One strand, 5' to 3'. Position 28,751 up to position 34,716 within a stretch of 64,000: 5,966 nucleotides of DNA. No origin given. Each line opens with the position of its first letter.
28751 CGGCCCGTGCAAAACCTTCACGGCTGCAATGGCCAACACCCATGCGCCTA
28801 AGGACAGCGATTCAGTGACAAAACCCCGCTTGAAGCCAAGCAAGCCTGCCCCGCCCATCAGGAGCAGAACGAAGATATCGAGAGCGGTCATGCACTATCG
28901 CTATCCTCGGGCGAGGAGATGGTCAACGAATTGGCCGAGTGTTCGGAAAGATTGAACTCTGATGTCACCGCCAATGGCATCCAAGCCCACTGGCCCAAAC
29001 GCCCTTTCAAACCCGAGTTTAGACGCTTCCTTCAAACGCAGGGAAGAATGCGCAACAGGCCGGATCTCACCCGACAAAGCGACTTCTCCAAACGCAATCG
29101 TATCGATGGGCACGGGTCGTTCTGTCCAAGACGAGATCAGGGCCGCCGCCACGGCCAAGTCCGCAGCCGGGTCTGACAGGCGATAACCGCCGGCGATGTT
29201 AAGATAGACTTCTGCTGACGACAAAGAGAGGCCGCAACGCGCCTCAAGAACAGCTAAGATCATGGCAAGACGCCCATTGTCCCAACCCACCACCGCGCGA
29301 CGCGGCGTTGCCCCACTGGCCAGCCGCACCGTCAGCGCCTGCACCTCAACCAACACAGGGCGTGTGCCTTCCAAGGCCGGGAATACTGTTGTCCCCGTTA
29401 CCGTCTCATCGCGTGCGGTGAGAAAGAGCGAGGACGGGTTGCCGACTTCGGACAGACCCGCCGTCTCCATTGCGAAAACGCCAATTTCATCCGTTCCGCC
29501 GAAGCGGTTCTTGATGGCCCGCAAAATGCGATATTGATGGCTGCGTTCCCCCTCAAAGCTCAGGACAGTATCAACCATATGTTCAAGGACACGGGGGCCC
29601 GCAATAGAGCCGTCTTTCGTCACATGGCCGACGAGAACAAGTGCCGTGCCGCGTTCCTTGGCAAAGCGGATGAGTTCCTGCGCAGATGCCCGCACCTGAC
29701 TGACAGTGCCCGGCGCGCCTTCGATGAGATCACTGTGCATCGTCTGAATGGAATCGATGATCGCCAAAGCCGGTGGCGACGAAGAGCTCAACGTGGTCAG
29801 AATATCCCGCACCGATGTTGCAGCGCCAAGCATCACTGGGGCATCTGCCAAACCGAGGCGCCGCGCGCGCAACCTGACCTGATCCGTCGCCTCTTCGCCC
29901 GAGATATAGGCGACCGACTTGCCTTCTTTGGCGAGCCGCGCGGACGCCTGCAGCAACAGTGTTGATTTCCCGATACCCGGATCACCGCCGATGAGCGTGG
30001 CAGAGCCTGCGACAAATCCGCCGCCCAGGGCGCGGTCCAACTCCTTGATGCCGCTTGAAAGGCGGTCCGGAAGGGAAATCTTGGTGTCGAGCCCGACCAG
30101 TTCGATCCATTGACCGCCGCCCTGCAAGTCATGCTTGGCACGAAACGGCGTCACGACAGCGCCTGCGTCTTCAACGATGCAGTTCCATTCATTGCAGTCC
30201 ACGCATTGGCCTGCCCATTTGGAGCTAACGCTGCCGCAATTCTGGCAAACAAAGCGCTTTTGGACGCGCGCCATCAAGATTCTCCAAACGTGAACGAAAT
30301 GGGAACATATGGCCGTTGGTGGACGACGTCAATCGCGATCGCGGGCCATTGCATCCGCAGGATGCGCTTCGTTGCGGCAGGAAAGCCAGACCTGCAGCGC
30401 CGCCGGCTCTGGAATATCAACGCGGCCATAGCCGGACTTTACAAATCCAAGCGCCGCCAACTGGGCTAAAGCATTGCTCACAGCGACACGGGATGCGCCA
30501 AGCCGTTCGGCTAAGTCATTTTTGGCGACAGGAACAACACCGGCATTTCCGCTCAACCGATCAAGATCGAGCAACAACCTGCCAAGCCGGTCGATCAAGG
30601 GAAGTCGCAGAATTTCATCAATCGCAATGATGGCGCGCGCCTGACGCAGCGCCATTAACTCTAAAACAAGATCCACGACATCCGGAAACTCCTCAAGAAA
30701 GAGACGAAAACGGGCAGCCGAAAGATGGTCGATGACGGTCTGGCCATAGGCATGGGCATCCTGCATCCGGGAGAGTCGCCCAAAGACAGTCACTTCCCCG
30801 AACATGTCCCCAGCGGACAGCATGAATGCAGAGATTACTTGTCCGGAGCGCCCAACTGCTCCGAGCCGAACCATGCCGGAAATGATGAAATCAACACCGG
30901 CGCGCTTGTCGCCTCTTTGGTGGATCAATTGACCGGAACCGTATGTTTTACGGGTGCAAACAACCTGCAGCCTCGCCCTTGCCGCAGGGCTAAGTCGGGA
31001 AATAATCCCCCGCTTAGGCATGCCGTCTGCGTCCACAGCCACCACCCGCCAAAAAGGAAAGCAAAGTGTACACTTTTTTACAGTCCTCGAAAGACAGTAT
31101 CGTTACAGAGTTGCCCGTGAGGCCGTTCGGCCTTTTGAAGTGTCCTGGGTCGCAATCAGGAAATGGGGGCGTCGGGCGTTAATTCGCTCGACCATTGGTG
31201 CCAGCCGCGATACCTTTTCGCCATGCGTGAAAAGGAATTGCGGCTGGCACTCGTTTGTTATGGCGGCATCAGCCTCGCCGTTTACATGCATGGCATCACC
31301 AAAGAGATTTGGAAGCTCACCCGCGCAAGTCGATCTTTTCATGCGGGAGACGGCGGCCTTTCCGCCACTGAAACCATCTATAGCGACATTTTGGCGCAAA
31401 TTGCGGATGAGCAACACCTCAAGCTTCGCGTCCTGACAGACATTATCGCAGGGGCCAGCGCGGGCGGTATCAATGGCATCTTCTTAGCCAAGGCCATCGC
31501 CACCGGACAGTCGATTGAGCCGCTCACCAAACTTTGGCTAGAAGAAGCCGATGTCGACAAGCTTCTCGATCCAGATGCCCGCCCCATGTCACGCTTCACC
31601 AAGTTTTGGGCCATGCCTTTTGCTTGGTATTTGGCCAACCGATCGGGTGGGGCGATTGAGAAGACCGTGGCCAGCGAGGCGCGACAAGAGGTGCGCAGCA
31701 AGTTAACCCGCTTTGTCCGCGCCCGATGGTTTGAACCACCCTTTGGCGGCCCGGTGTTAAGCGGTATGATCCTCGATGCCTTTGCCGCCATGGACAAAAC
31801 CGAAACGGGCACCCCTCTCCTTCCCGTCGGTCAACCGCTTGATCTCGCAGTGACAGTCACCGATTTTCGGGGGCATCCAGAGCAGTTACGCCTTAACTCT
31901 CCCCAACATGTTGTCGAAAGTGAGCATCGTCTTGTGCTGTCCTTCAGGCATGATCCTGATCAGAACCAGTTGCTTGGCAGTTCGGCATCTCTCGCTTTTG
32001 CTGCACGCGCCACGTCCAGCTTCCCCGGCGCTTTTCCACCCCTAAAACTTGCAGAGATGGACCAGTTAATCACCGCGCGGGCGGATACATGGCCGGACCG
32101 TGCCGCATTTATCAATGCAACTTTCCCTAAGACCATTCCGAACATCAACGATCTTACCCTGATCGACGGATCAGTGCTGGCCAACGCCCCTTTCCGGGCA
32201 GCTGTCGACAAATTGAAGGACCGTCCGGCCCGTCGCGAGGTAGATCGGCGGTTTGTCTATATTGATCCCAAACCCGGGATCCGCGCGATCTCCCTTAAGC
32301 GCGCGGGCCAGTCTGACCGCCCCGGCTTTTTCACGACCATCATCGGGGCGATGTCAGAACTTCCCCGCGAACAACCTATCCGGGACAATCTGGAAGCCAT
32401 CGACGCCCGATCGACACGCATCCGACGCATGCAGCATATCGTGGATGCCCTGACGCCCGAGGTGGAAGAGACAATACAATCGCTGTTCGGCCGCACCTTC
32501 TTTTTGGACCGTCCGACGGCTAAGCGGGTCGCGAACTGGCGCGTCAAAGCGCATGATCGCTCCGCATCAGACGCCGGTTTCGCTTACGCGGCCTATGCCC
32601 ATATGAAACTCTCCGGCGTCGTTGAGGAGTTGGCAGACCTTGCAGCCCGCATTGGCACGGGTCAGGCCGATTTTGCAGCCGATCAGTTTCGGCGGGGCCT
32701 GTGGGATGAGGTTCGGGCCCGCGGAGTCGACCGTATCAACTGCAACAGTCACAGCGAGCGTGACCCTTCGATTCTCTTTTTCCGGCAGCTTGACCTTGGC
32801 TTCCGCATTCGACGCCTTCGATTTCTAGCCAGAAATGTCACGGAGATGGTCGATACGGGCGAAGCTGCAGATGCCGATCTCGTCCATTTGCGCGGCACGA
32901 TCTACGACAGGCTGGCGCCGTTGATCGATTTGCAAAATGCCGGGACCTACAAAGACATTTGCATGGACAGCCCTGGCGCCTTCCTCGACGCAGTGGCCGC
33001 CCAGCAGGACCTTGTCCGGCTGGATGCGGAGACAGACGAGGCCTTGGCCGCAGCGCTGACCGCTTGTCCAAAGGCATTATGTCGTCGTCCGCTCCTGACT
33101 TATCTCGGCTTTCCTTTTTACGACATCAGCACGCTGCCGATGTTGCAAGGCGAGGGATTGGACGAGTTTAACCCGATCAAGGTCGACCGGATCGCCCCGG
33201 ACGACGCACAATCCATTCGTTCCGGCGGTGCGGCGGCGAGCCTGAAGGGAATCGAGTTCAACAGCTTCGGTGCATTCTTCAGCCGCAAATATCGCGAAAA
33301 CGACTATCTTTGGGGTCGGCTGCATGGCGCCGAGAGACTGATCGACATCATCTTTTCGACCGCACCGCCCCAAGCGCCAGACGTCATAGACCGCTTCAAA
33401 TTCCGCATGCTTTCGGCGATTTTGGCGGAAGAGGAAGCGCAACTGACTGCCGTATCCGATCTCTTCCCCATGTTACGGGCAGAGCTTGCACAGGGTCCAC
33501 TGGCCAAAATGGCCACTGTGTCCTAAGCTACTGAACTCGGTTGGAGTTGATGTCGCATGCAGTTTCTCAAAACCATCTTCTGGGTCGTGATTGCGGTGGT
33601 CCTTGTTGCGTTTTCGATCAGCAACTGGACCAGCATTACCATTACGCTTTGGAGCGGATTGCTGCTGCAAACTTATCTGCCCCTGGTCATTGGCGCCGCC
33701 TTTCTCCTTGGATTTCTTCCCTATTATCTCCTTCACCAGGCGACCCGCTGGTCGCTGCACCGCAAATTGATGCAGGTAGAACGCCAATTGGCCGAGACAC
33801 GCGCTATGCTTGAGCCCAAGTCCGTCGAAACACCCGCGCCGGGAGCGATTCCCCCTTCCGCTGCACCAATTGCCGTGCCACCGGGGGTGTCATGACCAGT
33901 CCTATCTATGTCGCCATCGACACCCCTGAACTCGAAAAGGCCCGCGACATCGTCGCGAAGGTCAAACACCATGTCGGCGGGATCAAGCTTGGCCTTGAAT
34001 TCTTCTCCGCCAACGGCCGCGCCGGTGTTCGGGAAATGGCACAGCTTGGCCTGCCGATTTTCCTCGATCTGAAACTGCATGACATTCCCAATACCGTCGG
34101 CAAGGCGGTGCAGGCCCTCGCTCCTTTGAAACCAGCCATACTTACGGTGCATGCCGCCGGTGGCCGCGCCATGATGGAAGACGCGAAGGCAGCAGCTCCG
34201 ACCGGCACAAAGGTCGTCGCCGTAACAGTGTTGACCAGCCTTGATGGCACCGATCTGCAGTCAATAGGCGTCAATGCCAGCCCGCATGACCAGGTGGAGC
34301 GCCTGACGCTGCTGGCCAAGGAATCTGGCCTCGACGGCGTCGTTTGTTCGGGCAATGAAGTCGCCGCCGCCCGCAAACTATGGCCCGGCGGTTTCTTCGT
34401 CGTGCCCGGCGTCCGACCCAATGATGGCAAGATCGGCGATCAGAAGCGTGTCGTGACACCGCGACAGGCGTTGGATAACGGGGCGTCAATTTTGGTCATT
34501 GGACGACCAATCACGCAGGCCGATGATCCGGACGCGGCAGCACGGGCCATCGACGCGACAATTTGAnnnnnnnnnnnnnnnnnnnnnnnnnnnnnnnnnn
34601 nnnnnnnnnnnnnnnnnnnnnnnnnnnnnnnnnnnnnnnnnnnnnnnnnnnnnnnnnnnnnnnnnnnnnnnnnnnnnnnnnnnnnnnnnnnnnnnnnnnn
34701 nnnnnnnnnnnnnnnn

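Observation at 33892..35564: Chromosomal ble-trpF junction mirroring the blaNDM/Tn125 context, without the beta-lactamase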

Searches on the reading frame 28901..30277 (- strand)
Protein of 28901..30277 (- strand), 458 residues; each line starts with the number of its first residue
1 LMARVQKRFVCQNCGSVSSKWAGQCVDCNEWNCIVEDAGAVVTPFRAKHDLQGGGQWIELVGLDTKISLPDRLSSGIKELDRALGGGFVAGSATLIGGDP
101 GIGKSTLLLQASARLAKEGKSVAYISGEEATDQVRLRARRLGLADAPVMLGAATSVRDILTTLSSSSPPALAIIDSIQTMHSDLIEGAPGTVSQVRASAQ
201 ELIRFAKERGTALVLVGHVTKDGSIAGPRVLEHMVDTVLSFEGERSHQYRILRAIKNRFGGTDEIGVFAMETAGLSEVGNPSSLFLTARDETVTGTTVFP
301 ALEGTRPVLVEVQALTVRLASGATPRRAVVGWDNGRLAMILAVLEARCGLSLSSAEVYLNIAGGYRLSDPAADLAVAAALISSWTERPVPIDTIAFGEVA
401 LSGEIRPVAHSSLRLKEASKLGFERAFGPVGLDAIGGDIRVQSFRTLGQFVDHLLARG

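Call 88: search_protein_families(library=pfam, proteins=[window:28901-30277:-])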
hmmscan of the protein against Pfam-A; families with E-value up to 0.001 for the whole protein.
window:28901-30277:- (458 aa): 9 families
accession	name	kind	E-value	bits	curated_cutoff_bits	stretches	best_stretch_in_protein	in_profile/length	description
PF06745.19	ATPase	-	9.6e-17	61.6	26.6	1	74-143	2-72/231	KaiC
PF13481.12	AAA_25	-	4.4e-15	56.3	27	1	71-223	13-194/195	AAA domain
PF18073.7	Zn_ribbon_LapB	-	2.4e-09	37.1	25.7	1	9-36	1-28/28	Rubredoxin metal binding domain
PF00154.27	RecA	-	1.8e-06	28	27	1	71-180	31-142/262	recA bacterial DNA recombination protein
PF03796.21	DnaB_C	-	3.1e-06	27.2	27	1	73-137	2-66/255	DnaB-like helicase C terminal domain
PF13191.12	AAA_16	-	7.7e-06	26.9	32.6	1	80-216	12-137/167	AAA ATPase domain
PF13541.12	ChlI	-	9.8e-06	25.9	27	1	348-428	36-117/121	Subunit ChlI of Mg-chelatase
PF13401.12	AAA_22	-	6.2e-05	23.8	27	1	93-218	7-123/130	AAA domain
PF25199.1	nSTAND_NTPase5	-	0.00011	22.5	34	1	92-133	42-84/145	Novel STAND NTPase 5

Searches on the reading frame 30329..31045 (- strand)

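Call 88: search_protein_families(library=pfam, proteins=[window:30329-31045:-])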
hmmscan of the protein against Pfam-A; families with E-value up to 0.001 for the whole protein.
window:30329-31045:- (238 aa): 3 families
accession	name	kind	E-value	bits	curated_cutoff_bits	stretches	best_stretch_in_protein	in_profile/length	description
PF13545.12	HTH_Crp_2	-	1.1e-11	44.9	27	1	153-218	2-68/70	Crp-like helix-turn-helix domain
PF00027.35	cNMP_binding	-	2.2e-10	40.8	27.5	1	33-118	2-87/89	Cyclic nucleotide-binding domain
PF12802.13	MarR_2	-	0.00036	21.1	27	1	173-203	21-51/61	MarR family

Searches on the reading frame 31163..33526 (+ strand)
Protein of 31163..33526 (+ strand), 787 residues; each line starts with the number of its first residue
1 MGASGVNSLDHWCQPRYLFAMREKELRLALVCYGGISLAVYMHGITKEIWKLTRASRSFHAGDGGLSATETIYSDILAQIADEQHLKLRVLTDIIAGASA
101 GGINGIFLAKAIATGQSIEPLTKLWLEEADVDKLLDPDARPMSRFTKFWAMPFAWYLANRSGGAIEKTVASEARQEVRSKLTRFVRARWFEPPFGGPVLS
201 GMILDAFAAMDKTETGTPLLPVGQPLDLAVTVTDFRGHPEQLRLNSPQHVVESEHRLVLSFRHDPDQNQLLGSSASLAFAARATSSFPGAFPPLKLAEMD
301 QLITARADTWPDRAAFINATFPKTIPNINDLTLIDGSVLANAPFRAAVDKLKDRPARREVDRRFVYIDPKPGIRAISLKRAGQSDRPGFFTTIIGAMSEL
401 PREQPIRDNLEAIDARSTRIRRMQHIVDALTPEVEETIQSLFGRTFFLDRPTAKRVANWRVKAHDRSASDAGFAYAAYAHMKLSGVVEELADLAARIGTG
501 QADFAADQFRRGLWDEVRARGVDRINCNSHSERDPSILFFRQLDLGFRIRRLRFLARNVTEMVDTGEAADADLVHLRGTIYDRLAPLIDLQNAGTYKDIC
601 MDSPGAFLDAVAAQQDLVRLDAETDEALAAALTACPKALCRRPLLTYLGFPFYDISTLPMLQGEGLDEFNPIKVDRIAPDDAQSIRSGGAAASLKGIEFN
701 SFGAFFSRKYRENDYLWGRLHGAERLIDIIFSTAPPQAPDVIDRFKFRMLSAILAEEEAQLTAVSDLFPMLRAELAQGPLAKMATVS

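Call 3: search_protein_families(library=pfam, proteins=[window:31163-33526:+])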
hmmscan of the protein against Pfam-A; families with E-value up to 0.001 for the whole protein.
window:31163-33526:+ (787 aa): 2 families
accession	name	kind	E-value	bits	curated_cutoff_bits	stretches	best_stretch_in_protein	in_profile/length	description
PF11856.13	DUF3376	-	2.6e-20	73.7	25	1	617-732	319-401/514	Protein of unknown function (DUF3376)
PF01734.28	Patatin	-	2.1e-14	54.6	27.7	1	86-347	22-190/191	Patatin-like phospholipase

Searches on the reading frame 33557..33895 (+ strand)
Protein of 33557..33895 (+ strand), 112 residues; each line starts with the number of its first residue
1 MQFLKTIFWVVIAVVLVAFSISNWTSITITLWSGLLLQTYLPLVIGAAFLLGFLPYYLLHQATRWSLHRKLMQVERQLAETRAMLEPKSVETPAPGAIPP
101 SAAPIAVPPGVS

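Call 3: search_protein_families(library=pfam, proteins=[window:33557-33895:+])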
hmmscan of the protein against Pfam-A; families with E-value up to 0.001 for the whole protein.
window:33557-33895:+ (112 aa): 1 family
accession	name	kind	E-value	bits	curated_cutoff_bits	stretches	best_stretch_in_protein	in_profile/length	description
PF06305.16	LapA_dom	-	2.1e-05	24.7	28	1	23-83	2-61/64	Lipopolysaccharide assembly protein A domain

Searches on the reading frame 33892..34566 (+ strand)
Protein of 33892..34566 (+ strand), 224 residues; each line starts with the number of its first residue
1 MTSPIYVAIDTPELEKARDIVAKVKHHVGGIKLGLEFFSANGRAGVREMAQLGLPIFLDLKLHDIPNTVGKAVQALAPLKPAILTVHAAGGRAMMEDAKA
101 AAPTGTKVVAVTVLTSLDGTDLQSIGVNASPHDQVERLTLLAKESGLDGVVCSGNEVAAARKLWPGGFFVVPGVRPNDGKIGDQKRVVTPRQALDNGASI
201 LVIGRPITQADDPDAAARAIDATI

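Call 3: search_protein_families(library=pfam, proteins=[window:33892-34566:+])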
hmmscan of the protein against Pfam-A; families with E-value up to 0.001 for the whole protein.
window:33892-34566:+ (224 aa): 1 family
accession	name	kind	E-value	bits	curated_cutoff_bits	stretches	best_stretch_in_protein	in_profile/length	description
PF00215.30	OMPdecase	-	1.6e-55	188.9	27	1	4-220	2-221/221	Orotidine 5'-phosphate decarboxylase / HUMPS family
